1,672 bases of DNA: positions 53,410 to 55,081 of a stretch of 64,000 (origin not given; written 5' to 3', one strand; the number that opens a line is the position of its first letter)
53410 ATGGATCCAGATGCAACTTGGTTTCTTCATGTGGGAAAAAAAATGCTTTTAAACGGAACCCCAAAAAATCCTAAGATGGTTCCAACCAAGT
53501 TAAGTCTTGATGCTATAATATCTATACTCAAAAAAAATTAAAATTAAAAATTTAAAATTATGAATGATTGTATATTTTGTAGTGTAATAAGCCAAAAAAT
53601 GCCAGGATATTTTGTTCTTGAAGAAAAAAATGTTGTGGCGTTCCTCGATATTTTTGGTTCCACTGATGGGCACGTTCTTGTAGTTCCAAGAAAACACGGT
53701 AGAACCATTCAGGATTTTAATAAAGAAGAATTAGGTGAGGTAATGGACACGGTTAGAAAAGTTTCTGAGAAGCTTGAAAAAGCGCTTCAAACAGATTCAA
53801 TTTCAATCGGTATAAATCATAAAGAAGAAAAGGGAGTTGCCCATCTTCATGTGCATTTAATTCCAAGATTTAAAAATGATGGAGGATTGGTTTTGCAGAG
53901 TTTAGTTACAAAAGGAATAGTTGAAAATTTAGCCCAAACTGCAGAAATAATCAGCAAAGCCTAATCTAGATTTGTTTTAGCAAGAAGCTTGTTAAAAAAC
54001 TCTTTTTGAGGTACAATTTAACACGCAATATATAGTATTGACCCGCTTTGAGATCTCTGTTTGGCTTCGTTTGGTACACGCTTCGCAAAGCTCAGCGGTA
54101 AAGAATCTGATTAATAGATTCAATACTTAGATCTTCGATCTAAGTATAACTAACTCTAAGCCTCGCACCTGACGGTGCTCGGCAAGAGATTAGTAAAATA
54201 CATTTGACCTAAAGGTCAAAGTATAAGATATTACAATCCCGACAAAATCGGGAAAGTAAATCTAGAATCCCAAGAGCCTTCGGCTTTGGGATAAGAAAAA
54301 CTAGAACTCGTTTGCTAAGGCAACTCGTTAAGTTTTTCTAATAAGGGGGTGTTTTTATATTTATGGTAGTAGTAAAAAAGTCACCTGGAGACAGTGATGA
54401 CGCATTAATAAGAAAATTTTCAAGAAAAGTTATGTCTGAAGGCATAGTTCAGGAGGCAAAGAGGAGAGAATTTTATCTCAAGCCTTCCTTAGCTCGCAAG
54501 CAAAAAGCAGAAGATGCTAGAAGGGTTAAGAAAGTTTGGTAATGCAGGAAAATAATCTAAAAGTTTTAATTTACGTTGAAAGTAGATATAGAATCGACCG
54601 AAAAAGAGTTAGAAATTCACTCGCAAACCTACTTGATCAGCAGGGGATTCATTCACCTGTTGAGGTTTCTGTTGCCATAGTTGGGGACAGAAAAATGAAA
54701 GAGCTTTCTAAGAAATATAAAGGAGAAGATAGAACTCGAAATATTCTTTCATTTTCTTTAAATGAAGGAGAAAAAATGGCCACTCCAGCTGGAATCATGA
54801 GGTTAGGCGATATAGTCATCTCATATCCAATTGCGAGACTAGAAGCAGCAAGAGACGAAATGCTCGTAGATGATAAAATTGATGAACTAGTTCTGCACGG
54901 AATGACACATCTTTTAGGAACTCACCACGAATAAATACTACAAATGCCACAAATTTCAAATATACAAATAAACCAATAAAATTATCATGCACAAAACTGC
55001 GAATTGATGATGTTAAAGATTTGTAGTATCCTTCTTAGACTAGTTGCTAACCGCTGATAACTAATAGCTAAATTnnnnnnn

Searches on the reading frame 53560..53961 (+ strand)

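Call 69: search_protein_families(library=pfam, proteins=[window:53560-53961:+], max_evalue=0.00001)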
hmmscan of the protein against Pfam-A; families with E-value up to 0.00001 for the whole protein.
window:53560-53961:+ (134 aa): 2 families
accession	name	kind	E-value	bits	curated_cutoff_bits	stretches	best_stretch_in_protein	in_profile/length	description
PF01230.28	HIT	-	2.6e-21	76.5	21.5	1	14-105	4-97/98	HIT domain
PF11969.13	DcpS_C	-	6.7e-14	52.8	24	1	4-102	2-101/114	Scavenger mRNA decapping enzyme C-term binding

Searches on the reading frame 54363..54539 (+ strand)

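Call 69: search_protein_families(library=pfam, proteins=[window:54363-54539:+], max_evalue=0.00001)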
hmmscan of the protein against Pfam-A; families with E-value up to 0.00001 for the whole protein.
window:54363-54539:+ (59 aa): 1 family
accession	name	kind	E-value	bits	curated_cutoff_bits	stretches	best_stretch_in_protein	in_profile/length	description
PF01165.25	Ribosomal_S21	-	2.8e-14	53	27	1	11-56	9-54/55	Ribosomal protein S21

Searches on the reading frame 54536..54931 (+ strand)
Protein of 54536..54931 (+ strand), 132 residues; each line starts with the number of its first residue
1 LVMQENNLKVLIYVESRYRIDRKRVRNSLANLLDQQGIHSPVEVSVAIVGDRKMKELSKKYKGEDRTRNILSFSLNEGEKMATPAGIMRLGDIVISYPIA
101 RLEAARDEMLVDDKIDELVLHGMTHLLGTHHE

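Call 69: search_protein_families(library=pfam, proteins=[window:54536-54931:+], max_evalue=0.00001)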
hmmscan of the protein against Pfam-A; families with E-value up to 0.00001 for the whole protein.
window:54536-54931:+ (132 aa): 1 family
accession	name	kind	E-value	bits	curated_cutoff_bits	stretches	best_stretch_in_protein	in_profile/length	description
PF02130.23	YbeY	-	1.1e-21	77.4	25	1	23-132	9-110/129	Endoribonuclease YbeY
